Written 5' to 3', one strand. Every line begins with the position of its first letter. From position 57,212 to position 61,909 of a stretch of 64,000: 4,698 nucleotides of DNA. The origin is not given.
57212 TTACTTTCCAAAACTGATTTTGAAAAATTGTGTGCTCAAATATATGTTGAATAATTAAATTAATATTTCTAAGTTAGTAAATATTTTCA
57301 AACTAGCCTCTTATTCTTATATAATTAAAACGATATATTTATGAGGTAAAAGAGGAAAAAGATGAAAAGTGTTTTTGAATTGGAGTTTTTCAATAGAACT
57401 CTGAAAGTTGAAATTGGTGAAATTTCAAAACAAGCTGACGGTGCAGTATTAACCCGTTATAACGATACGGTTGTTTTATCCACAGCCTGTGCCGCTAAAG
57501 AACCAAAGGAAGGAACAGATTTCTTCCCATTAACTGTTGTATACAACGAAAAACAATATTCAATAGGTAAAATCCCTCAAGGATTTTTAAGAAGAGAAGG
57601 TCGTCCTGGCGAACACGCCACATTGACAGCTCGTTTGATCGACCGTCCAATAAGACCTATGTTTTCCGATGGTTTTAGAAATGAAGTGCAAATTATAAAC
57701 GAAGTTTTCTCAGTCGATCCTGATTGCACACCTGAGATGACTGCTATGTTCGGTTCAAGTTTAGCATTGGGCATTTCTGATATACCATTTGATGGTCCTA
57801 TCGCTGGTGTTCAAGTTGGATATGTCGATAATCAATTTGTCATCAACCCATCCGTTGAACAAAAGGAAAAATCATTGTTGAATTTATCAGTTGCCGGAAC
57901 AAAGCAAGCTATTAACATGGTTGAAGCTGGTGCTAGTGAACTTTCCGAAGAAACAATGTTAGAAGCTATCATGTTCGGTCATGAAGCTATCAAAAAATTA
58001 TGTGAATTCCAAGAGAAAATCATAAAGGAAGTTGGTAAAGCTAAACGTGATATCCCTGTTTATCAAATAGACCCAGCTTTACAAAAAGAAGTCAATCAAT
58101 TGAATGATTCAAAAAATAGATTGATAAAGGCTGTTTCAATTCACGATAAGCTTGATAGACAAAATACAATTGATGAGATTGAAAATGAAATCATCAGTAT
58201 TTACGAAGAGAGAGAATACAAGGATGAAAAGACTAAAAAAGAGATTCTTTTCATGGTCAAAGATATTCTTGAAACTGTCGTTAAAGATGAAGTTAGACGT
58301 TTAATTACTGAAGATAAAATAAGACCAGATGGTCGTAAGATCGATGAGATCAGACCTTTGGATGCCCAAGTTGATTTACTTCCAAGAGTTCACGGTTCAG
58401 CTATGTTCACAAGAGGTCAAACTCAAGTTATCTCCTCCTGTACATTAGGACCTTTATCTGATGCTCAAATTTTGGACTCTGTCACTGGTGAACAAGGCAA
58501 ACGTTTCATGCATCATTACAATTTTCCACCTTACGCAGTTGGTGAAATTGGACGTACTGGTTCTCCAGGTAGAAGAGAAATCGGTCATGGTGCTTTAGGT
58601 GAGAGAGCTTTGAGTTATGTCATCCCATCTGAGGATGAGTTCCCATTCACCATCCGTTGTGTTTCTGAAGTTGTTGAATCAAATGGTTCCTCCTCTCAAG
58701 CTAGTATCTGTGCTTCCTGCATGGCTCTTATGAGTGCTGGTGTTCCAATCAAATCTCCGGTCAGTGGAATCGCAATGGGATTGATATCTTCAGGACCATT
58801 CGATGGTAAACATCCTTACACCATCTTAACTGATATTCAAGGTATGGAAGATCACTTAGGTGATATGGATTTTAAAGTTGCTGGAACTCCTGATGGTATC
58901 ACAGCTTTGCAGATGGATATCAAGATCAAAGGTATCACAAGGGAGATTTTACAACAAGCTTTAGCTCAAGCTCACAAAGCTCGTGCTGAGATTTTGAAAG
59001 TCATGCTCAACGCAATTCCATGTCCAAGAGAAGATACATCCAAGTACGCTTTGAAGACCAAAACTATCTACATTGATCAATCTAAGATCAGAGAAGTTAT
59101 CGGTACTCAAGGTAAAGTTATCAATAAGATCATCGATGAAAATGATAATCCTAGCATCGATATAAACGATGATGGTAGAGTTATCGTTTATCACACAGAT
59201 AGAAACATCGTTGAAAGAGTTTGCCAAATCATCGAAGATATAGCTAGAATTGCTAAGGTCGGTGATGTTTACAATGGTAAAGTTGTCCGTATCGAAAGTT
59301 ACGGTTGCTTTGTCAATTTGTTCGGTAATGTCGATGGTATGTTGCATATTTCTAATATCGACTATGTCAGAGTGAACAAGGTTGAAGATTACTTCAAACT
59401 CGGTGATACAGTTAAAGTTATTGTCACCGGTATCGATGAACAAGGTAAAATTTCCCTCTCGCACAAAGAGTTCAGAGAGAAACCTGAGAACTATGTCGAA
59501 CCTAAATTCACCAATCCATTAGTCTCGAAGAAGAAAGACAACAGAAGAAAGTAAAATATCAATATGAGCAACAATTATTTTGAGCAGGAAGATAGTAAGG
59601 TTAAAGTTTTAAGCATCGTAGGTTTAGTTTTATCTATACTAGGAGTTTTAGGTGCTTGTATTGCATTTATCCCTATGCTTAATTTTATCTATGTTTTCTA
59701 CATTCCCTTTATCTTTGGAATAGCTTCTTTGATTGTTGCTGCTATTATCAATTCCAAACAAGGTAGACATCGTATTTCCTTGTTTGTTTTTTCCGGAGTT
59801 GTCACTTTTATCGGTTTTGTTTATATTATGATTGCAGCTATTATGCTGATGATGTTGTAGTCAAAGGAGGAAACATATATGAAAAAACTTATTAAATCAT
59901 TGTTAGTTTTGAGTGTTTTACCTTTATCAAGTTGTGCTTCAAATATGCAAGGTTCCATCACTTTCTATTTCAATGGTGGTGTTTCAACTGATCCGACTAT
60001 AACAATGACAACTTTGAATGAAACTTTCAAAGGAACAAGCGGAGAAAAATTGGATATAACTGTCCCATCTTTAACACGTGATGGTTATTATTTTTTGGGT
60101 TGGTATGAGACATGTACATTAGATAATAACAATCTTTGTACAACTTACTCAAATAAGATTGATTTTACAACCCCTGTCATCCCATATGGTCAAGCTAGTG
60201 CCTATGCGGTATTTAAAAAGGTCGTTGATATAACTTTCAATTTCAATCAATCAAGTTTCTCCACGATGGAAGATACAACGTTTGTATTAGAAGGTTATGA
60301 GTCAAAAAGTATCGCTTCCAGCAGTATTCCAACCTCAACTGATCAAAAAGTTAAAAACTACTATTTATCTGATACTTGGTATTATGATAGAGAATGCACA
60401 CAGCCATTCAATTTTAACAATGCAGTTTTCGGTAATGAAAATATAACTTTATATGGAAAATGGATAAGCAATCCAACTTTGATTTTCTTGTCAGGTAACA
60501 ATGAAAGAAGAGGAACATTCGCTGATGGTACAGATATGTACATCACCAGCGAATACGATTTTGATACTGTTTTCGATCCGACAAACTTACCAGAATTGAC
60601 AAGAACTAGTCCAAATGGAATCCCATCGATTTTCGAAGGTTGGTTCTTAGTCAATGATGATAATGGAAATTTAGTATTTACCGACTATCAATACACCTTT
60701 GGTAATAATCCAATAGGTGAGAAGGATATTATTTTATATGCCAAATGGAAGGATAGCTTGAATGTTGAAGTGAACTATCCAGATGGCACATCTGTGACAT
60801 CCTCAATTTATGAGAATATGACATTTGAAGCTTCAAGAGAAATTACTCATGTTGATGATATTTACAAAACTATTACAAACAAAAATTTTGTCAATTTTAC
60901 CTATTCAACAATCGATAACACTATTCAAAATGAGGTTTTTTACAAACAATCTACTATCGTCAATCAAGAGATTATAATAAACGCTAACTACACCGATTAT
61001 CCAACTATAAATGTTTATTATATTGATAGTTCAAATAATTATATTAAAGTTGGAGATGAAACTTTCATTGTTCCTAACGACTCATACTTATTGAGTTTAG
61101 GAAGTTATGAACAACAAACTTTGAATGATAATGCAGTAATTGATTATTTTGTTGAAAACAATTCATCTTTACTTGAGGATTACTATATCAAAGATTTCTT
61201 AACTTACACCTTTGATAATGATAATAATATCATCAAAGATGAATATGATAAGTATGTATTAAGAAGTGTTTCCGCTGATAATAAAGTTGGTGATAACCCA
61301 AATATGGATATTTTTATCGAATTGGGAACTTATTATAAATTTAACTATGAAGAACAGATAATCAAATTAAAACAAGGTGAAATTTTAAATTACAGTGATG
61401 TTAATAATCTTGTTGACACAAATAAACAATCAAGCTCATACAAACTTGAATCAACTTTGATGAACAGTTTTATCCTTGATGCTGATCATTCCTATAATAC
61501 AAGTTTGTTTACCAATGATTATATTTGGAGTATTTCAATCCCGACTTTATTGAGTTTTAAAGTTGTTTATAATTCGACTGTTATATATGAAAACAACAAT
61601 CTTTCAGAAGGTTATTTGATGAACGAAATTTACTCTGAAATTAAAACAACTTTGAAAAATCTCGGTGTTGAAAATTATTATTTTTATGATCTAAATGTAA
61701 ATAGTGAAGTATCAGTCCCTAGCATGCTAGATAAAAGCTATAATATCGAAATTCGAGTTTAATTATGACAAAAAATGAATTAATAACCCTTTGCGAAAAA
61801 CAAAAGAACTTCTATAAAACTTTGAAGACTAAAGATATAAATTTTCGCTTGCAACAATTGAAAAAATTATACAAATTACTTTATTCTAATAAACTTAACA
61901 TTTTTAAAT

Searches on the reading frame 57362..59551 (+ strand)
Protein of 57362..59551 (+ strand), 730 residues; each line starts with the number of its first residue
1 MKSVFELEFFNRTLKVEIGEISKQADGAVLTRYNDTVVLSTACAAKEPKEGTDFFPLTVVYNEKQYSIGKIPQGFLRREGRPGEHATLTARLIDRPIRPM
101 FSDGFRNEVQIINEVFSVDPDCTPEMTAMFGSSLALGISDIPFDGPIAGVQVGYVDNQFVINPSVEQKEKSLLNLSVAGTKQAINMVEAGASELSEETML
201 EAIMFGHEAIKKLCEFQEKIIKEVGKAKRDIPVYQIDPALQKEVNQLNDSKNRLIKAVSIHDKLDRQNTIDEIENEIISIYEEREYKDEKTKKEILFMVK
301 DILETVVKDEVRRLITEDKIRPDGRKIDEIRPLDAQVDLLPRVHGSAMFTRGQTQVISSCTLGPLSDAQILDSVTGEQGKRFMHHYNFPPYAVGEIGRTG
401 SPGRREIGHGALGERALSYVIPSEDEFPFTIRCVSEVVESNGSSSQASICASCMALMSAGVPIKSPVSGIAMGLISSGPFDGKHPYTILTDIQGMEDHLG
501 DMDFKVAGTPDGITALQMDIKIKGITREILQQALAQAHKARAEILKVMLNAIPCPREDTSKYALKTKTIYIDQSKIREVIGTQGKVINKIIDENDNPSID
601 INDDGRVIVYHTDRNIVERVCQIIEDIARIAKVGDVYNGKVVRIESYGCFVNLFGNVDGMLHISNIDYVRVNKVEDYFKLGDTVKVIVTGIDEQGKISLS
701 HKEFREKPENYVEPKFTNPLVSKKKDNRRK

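Call 57: search_protein_families(library=pfam, proteins=[window:57362-59551:+], max_evalue=1e-8)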
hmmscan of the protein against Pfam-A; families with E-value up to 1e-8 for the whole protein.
window:57362-59551:+ (730 aa): 4 families
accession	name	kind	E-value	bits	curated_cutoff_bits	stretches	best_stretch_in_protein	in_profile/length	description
PF01138.27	RNase_PH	-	7.2e-54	182.1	25.5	2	329-462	1-130/130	3' exoribonuclease family, domain 1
PF03725.20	RNase_PH_C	-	7.7e-25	87.1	20.8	1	145-209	1-67/67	3' exoribonuclease family, domain 2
PF00575.29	S1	-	6.7e-17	62.1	22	1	632-702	3-74/74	S1 RNA binding domain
PF03726.19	PNPase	-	1.8e-10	41.6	24.6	1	250-326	10-81/81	Polyribonucleotide nucleotidyltransferase, RNA binding domain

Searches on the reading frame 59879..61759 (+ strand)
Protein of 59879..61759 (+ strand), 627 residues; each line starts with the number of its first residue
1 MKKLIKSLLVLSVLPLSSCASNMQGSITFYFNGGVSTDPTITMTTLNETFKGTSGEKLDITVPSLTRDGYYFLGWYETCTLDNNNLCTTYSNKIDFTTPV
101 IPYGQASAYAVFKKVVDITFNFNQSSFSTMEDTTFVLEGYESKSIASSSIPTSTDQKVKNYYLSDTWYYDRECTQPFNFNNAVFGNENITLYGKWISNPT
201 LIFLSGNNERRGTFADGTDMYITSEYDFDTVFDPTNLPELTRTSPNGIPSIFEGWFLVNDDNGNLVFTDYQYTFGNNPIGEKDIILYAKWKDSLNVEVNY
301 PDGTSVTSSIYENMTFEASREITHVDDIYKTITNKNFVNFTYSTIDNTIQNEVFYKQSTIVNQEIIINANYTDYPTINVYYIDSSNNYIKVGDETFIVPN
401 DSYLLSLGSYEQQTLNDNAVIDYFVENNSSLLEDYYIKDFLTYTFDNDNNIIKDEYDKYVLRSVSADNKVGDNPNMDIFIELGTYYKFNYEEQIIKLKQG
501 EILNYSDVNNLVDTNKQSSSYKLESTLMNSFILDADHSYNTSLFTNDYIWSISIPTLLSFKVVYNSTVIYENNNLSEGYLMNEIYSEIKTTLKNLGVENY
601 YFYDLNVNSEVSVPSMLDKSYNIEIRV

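Call 57: search_protein_families(library=pfam, proteins=[window:59879-61759:+], max_evalue=1e-8)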
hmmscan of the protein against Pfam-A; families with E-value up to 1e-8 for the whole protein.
window:59879-61759:+ (627 aa): 1 family
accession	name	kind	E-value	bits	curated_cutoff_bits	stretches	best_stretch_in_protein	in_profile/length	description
PF09479.16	Flg_new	-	3.2e-09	37.2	27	0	27-83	3-46/65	Listeria-Bacteroides repeat domain (List_Bact_rpt)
